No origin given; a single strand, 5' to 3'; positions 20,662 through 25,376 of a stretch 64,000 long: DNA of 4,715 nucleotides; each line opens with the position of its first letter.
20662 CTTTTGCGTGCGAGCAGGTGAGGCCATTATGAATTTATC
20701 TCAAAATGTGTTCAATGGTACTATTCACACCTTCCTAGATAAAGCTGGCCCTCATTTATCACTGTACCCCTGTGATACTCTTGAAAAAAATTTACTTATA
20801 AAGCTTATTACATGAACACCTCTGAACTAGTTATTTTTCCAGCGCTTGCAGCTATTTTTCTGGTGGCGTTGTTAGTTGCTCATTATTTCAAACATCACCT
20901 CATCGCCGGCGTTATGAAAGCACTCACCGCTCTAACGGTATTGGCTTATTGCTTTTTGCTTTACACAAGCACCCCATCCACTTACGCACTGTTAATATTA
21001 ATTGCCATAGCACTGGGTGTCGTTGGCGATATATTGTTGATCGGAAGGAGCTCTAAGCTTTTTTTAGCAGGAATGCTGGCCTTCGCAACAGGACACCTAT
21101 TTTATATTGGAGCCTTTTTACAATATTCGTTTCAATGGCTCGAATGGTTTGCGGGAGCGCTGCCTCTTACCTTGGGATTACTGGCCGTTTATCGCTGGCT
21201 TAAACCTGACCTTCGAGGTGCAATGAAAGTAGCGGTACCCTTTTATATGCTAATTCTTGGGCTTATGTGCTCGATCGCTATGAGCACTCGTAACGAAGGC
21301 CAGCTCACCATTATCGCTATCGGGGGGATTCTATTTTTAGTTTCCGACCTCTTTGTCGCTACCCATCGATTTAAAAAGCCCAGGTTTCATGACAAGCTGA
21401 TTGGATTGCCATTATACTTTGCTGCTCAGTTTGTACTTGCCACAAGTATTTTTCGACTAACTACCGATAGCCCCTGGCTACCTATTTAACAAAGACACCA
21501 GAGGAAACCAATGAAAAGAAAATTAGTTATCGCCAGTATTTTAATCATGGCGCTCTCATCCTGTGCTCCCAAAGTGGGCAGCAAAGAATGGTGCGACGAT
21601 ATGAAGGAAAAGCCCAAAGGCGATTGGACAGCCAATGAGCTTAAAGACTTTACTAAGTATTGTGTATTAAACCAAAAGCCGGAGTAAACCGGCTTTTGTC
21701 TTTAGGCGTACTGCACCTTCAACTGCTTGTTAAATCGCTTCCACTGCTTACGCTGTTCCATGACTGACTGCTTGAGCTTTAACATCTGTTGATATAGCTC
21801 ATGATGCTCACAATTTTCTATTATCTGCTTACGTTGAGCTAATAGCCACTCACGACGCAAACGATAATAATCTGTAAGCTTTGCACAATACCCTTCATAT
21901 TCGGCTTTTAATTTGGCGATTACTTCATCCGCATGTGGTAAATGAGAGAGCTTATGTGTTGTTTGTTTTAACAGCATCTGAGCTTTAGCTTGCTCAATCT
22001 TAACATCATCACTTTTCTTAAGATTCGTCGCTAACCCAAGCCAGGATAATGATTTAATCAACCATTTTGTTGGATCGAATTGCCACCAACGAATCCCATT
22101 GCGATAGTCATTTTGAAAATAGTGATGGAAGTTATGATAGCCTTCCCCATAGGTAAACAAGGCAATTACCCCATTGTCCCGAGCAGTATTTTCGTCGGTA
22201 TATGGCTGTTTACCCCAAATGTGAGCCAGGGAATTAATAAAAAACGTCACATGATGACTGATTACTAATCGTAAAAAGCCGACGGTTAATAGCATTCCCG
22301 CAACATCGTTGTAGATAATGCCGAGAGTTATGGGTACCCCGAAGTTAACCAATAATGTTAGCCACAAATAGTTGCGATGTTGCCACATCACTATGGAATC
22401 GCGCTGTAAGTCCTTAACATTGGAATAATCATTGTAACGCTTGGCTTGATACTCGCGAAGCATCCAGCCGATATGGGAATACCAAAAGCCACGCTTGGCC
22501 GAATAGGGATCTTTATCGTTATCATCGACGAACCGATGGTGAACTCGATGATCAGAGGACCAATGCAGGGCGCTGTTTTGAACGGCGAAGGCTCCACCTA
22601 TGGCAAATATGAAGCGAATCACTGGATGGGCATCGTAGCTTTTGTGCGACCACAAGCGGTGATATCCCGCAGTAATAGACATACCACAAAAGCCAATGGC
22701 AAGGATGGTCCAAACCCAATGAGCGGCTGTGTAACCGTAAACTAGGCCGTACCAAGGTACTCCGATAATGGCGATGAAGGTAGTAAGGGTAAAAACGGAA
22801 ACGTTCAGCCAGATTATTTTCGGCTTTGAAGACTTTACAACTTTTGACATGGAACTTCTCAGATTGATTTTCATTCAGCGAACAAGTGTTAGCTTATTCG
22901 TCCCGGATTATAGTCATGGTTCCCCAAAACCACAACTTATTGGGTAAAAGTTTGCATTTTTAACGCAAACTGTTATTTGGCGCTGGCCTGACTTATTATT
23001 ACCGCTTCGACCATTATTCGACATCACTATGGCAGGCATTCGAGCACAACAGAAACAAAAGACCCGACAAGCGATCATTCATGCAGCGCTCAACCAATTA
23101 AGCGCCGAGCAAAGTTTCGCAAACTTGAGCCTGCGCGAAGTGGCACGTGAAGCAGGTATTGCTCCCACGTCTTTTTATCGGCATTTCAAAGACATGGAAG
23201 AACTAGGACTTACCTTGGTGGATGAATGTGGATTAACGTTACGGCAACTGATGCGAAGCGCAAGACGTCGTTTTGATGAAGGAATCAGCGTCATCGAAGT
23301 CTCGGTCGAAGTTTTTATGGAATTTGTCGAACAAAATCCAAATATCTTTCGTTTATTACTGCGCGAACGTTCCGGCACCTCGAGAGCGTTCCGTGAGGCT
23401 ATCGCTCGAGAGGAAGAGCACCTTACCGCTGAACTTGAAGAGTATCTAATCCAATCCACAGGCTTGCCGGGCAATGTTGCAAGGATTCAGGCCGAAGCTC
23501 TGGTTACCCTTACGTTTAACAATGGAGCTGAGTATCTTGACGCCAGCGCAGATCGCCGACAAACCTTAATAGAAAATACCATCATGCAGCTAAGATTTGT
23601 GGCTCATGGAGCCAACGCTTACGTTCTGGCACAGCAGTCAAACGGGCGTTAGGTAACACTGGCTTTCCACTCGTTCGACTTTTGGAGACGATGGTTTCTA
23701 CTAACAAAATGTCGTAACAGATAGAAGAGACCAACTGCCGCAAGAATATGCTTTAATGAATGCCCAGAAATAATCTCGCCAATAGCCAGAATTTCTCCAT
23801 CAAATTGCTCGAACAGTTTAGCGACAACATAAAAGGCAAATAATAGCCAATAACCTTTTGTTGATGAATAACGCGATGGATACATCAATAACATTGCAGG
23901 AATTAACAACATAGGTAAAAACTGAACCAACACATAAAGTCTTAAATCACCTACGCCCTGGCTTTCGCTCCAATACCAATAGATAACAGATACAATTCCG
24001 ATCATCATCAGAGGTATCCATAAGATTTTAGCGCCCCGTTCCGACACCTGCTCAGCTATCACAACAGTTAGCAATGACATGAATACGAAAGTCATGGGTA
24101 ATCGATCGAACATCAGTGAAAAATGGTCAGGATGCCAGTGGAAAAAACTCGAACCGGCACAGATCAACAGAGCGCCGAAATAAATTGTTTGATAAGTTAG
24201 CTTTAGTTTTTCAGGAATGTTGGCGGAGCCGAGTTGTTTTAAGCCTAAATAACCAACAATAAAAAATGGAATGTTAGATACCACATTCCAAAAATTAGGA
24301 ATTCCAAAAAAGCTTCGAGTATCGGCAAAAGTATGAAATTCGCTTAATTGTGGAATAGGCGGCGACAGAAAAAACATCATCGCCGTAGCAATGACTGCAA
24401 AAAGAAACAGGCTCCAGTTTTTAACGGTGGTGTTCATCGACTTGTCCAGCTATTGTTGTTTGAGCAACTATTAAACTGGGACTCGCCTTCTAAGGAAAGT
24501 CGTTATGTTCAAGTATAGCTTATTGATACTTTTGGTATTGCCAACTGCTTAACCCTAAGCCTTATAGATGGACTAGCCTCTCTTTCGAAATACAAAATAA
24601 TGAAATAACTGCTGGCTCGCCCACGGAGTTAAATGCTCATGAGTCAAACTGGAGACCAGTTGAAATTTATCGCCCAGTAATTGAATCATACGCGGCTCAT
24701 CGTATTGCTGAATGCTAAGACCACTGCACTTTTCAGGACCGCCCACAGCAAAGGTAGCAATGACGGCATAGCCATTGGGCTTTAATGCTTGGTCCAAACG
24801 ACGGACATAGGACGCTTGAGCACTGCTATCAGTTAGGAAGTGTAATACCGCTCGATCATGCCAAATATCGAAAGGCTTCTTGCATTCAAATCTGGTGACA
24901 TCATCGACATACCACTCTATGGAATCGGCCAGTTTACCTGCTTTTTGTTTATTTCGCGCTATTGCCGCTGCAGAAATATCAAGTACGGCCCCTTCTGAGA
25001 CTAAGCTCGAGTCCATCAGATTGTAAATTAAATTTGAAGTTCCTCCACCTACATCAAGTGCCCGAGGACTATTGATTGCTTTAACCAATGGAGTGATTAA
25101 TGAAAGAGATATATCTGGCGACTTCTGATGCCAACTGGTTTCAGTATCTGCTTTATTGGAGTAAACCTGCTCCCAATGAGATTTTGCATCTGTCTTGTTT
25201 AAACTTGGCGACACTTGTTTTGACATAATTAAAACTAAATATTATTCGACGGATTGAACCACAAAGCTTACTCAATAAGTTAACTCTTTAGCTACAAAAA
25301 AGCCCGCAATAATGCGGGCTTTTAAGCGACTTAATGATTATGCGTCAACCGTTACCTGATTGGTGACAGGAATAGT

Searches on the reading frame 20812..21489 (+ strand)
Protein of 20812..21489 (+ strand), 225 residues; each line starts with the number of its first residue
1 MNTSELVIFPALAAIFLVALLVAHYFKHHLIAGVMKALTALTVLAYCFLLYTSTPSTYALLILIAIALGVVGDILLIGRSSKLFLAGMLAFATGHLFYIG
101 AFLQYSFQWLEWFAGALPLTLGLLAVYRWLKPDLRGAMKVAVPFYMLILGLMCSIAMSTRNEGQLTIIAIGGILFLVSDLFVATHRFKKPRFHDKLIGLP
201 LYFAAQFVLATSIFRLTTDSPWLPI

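Call 48: search_protein_families(library=pfam, proteins=[window:20812-21489:+], max_evalue=0.00001)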
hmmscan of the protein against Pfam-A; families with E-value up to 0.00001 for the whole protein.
window:20812-21489:+ (225 aa): 1 family
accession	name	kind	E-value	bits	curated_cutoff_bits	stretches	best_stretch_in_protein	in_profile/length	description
PF07947.19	YhhN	-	5.9e-34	117.8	25.6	1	34-212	4-181/182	YhhN family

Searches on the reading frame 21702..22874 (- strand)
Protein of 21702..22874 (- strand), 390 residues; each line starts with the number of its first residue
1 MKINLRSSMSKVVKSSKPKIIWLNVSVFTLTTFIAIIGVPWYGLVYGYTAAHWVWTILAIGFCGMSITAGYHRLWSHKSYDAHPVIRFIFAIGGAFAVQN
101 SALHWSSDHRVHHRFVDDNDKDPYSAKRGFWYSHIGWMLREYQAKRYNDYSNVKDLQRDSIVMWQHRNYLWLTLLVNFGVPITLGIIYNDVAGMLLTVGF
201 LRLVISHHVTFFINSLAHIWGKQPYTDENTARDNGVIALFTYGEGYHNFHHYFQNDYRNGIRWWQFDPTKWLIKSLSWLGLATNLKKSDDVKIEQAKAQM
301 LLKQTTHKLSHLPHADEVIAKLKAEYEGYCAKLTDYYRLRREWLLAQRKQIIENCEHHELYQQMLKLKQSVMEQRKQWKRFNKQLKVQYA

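Call 48: search_protein_families(library=pfam, proteins=[window:21702-22874:-], max_evalue=0.00001)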
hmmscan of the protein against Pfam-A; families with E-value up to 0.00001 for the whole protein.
window:21702-22874:- (390 aa): 1 family
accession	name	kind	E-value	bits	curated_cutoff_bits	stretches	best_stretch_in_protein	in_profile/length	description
PF00487.30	FA_desaturase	-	9.3e-23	81.7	29.7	1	53-274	7-239/253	Fatty acid desaturase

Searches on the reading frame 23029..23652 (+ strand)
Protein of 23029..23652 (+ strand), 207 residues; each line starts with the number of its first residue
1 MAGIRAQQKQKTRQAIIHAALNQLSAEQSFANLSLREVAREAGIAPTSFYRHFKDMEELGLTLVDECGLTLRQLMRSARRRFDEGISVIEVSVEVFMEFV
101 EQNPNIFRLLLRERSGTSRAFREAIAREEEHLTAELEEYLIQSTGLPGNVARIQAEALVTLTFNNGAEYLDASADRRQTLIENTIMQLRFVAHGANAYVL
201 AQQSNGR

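Call 49: search_protein_families(library=pfam, proteins=[window:23029-23652:+], max_evalue=0.00001)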
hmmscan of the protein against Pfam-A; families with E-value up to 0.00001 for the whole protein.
window:23029-23652:+ (207 aa): 2 families
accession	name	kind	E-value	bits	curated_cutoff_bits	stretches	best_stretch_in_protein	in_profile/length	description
PF00440.29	TetR_N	-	8.2e-11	42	24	1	16-59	1-43/47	Bacterial regulatory proteins, tetR family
PF21943.1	TetR_C_46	-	1.9e-08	35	27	1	89-182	5-100/109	Tetracyclin repressor-like, C-terminal domain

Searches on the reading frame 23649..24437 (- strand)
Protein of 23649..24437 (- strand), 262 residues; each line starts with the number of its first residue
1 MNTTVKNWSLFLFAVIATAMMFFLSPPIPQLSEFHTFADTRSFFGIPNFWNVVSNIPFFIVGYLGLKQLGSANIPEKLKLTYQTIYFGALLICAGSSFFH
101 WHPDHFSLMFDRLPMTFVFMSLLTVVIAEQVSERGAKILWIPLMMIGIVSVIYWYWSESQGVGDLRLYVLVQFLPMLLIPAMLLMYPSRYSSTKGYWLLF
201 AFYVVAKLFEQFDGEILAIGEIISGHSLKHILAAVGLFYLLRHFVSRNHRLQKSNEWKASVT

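Call 49: search_protein_families(library=pfam, proteins=[window:23649-24437:-], max_evalue=0.00001)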
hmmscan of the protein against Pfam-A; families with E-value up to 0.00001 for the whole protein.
window:23649-24437:- (262 aa): 1 family
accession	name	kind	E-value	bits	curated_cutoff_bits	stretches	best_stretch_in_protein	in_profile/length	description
PF05875.18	Ceramidase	-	2.7e-11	43.8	32.5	1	48-208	22-177/259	Ceramidase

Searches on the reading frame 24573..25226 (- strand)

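Call 49: search_protein_families(library=pfam, proteins=[window:24573-25226:-], max_evalue=0.00001)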
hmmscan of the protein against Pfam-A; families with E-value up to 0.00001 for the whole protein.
window:24573-25226:- (217 aa): 6 families
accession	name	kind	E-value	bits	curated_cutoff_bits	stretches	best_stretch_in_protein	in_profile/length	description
PF13847.12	Methyltransf_31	-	5.3e-11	42.8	27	1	55-160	6-113/145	Methyltransferase domain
PF08242.18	Methyltransf_12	-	4.4e-09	37.4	30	1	57-153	1-97/98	Methyltransferase domain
PF13649.12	Methyltransf_25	-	9e-09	36.4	27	1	57-152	2-97/97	Methyltransferase domain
PF08241.18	Methyltransf_11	-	1.9e-07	32.1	21.2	1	57-156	1-95/95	Methyltransferase domain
PF13489.12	Methyltransf_23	-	4e-07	30.4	27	1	50-176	20-124/164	Methyltransferase domain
PF05401.17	NodS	-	2.9e-06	27.7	24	1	56-154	47-142/201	Nodulation protein S (NodS)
